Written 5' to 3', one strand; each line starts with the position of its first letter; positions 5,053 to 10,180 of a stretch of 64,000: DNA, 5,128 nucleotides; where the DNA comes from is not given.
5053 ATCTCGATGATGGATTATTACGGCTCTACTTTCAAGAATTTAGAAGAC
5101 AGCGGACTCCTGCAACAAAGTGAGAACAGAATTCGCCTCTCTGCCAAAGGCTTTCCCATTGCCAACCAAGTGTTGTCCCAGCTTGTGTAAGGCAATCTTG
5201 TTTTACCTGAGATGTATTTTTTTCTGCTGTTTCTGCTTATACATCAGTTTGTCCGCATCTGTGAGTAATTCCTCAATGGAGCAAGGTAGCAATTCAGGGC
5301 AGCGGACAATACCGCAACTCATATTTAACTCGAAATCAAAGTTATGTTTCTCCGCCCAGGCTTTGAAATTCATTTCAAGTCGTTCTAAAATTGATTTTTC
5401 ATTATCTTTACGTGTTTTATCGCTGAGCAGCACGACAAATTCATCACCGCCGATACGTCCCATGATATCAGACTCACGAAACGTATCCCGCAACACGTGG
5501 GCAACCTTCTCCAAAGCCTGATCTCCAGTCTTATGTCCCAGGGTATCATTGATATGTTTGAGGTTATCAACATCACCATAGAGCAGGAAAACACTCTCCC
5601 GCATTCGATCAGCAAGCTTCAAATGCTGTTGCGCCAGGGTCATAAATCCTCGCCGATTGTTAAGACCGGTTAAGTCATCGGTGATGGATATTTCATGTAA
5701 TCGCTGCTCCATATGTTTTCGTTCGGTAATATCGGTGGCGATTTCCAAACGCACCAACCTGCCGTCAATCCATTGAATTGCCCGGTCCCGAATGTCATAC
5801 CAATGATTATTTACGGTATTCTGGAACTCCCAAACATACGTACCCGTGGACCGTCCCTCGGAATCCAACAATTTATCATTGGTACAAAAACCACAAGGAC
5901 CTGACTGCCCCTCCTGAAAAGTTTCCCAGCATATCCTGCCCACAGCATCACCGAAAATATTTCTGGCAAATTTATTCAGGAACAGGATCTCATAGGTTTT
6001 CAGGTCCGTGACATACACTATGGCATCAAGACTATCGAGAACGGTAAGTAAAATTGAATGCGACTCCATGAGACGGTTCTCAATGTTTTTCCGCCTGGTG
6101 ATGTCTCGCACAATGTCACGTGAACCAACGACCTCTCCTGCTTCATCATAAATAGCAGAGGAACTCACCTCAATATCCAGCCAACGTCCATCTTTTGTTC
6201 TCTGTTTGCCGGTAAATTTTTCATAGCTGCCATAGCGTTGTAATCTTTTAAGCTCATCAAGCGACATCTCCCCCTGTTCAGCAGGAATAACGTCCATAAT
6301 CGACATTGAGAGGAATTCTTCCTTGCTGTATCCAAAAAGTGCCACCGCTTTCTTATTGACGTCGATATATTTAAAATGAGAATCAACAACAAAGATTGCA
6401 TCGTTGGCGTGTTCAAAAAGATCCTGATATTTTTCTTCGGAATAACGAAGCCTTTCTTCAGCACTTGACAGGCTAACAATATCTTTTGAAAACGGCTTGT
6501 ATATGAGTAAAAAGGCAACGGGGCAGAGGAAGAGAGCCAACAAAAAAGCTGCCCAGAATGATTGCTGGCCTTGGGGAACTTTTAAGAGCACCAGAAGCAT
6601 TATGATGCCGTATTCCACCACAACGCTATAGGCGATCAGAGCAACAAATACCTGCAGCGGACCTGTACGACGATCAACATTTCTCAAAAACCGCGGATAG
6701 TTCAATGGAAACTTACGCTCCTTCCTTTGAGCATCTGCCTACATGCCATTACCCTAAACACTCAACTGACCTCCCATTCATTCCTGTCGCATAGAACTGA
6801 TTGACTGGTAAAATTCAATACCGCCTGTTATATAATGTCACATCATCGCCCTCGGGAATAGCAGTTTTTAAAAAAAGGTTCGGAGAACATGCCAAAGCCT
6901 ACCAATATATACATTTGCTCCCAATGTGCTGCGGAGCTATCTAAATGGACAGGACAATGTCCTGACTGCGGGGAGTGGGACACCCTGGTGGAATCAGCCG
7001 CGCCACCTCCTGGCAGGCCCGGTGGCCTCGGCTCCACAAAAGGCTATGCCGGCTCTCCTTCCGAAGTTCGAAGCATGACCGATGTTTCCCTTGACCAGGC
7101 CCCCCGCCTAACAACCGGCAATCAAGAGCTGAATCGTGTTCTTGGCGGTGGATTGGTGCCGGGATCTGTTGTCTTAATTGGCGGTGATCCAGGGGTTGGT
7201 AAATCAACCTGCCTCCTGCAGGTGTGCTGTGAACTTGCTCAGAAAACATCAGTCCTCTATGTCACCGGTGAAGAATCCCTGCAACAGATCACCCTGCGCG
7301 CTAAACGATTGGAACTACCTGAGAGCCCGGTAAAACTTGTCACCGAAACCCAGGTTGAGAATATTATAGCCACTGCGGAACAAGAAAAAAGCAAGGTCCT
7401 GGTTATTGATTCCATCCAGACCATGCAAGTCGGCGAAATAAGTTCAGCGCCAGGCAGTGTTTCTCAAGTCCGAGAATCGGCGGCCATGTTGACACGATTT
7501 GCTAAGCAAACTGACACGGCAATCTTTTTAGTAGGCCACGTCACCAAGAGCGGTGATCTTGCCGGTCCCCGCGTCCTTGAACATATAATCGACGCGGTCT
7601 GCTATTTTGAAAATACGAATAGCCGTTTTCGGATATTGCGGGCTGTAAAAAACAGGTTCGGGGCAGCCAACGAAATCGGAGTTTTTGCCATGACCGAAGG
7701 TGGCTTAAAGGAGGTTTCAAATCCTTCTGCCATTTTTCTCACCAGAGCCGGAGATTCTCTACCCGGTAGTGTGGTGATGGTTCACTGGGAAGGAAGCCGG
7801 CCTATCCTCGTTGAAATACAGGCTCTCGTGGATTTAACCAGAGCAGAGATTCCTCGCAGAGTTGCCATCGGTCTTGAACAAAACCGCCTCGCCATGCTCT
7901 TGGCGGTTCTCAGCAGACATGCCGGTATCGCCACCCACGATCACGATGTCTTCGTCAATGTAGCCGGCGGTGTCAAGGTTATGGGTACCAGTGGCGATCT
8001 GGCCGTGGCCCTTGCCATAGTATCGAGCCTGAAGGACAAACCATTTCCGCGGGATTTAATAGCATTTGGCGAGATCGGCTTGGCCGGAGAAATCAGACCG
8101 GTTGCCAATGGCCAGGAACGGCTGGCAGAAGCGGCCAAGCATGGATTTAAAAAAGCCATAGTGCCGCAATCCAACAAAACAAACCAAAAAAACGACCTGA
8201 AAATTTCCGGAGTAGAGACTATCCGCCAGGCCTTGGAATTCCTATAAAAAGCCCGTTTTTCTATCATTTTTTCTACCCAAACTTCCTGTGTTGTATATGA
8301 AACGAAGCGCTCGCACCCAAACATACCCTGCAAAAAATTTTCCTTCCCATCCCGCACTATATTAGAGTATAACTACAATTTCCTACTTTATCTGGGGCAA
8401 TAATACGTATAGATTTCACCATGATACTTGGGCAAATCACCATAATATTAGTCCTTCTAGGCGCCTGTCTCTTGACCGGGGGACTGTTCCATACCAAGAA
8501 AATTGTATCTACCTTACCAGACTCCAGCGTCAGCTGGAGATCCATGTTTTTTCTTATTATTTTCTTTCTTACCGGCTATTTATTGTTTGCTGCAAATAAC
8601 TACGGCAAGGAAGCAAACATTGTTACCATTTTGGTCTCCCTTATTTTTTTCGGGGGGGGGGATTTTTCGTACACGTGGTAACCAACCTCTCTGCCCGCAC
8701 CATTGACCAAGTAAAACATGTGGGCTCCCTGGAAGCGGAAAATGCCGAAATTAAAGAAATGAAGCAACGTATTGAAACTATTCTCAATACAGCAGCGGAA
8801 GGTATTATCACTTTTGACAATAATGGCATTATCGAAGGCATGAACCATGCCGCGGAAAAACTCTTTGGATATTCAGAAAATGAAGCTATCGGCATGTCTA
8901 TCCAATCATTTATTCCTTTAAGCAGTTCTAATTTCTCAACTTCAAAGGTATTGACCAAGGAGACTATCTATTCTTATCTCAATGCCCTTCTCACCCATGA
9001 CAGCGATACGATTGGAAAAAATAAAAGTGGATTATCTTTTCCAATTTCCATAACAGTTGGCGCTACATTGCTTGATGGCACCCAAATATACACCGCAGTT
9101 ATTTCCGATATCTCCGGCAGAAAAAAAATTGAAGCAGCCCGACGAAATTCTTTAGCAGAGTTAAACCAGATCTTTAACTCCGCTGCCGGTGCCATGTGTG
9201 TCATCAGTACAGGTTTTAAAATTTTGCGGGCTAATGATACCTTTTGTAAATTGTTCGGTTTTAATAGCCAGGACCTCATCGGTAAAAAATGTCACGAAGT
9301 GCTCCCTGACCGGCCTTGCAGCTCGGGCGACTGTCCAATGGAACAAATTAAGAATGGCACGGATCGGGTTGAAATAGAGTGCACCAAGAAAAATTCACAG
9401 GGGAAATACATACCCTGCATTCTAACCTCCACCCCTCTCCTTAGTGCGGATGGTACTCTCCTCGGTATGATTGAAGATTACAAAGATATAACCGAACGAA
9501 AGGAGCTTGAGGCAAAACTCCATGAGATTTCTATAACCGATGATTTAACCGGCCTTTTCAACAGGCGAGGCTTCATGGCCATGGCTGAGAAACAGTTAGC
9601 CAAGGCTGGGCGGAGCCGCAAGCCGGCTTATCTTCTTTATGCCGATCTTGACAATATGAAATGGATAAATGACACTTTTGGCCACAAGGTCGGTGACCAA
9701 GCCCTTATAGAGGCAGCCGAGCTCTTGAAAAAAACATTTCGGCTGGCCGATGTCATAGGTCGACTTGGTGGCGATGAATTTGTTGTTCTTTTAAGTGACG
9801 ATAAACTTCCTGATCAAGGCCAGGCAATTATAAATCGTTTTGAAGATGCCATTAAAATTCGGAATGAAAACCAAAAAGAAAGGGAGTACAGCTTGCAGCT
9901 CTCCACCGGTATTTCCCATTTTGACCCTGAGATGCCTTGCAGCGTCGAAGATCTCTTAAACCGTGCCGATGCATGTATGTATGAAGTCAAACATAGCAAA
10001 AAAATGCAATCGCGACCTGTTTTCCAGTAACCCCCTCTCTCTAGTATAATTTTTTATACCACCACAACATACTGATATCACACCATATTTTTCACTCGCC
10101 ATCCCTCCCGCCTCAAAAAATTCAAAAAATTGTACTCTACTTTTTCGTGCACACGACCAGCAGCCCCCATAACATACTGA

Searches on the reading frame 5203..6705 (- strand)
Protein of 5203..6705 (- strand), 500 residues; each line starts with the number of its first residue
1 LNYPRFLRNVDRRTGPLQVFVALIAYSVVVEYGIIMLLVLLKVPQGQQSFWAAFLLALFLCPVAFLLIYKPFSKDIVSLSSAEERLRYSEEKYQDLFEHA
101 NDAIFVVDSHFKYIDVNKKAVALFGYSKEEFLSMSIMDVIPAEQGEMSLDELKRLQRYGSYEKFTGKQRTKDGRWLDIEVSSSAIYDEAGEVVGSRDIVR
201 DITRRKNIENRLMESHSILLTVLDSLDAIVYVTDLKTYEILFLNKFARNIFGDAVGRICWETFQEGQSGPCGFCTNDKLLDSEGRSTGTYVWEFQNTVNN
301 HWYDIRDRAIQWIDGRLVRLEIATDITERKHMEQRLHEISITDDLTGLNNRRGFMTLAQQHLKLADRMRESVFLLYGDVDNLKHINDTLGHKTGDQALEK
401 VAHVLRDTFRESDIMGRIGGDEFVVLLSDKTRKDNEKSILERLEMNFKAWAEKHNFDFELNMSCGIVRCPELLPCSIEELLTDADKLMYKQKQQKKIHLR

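Call 69: search_protein_families(library=pfam, proteins=[window:5203-6705:-], max_evalue=0.00001)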
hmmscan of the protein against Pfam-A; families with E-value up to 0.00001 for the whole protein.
window:5203-6705:- (500 aa): 6 families
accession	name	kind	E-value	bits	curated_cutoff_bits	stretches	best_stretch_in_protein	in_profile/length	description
PF00990.26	GGDEF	-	4.4e-37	127.8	23.8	1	341-496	2-159/161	Diguanylate cyclase, GGDEF domain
PF13426.13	PAS_9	-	2.8e-17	63.3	27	1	101-203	1-102/103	PAS domain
PF13188.13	PAS_8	-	2.5e-15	56.2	21.8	1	91-142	1-52/65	PAS domain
PF00989.32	PAS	-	7e-14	52.2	22.6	1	92-198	2-109/113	PAS fold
PF08448.16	PAS_4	-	3.8e-13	50.1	23.1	1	97-206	1-109/110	PAS fold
PF08447.18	PAS_3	-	2e-08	34.8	25.6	1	114-193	2-83/89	PAS fold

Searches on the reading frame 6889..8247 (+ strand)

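Call 69: search_protein_families(library=pfam, proteins=[window:6889-8247:+], max_evalue=0.00001)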
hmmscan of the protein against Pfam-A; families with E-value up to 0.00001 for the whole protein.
window:6889-8247:+ (452 aa): 9 families
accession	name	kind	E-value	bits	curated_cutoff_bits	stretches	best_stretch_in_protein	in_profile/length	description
PF13481.12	AAA_25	-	4.9e-16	59.4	27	1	75-223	16-195/195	AAA domain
PF13541.12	ChlI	-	4.2e-14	52.9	27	1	344-429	35-121/121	Subunit ChlI of Mg-chelatase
PF06745.19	ATPase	-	2.7e-13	50.3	26.6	1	75-141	2-70/231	KaiC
PF18073.7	Zn_ribbon_LapB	-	1.2e-11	44.5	25.7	1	8-35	1-28/28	Rubredoxin metal binding domain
PF05362.19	Lon_C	-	6.3e-09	36.1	21.1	1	351-436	93-186/205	Lon protease (S16) C-terminal proteolytic domain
PF03796.21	DnaB_C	-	1.7e-07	31.4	27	1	74-185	2-118/255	DnaB-like helicase C terminal domain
PF25199.1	nSTAND_NTPase5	-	4.9e-07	30.1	34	1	91-177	40-133/145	Novel STAND NTPase 5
PF00004.35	AAA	-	6.9e-07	30.2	21.2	1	95-223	1-113/131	ATPase family associated with various cellular activities (AAA)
PF13401.12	AAA_22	-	6.5e-06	26.9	27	0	94-217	7-123/130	AAA domain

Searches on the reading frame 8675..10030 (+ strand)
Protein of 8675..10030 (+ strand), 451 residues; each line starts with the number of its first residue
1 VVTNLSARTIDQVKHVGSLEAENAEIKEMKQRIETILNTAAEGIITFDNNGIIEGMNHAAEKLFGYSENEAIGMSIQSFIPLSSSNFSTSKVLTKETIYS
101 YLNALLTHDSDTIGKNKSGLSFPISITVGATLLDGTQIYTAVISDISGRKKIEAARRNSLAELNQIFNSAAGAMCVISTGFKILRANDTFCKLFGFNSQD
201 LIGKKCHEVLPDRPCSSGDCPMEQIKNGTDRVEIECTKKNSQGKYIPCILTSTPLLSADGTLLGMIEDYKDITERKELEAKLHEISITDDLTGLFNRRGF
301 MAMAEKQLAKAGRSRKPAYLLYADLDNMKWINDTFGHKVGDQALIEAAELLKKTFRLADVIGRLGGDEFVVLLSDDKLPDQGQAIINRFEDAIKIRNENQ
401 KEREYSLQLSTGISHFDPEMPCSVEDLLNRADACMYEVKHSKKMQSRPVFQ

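Call 69: search_protein_families(library=pfam, proteins=[window:8675-10030:+], max_evalue=0.00001)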
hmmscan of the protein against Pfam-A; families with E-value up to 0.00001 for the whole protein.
window:8675-10030:+ (451 aa): 6 families
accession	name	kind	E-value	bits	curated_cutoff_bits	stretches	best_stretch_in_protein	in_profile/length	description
PF00990.26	GGDEF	-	2.4e-38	131.9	23.8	1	287-444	2-160/161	Diguanylate cyclase, GGDEF domain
PF13426.13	PAS_9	-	8.6e-25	87.4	27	2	174-274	4-103/103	PAS domain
PF00989.32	PAS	-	2.5e-23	82.7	22.6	2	162-268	2-112/113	PAS fold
PF08448.16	PAS_4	-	3.2e-19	69.6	23.1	1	167-277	1-110/110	PAS fold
PF13188.13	PAS_8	-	1.2e-17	63.5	21.8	2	31-82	1-49/65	PAS domain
PF12860.13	PAS_7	-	3.3e-06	27.7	27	0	37-107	1-72/115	PAS fold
